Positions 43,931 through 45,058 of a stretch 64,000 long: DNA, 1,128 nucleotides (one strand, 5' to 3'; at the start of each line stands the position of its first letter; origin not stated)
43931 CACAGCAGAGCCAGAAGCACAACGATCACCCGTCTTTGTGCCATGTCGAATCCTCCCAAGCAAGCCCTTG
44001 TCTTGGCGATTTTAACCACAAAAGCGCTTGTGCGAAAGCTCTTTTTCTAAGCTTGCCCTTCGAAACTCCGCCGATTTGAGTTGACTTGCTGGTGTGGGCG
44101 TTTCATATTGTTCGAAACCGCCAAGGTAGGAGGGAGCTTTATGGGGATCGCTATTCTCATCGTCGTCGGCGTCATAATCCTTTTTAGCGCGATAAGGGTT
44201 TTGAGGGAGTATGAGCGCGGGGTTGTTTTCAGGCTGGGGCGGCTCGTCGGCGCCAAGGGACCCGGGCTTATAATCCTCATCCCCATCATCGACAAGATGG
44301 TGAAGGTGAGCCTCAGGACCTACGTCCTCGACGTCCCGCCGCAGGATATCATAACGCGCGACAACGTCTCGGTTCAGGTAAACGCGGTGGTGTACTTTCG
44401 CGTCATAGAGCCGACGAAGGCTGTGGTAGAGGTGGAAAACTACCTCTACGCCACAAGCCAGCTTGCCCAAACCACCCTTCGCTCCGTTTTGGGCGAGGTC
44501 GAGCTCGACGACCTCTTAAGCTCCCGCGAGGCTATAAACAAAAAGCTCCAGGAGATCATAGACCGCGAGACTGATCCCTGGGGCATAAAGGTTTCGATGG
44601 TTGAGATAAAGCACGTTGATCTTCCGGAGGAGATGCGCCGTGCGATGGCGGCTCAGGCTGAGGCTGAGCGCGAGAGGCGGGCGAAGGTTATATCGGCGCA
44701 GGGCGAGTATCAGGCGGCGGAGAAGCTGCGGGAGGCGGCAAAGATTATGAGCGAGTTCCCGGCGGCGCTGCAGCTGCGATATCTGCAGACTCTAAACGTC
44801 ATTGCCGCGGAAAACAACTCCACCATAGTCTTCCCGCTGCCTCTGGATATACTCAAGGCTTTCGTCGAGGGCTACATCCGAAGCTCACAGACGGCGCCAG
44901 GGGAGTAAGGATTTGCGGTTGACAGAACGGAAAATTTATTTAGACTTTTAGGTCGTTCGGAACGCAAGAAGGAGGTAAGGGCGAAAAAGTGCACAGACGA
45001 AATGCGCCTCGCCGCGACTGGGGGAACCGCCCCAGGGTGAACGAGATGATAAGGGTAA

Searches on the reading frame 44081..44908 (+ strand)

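Call 45: search_protein_families(library=pfam, proteins=[window:44081-44908:+], max_evalue=0.0001)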
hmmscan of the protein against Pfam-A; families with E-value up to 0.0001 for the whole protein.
window:44081-44908:+ (275 aa): 2 families
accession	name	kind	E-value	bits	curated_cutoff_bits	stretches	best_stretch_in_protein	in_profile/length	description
PF01145.31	Band_7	-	8.6e-40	137.1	23.6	1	40-209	2-175/176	SPFH domain / Band 7 family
PF13421.11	Band_7_1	-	1.4e-05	25.3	24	1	115-193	127-207/211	SPFH domain-Band 7 family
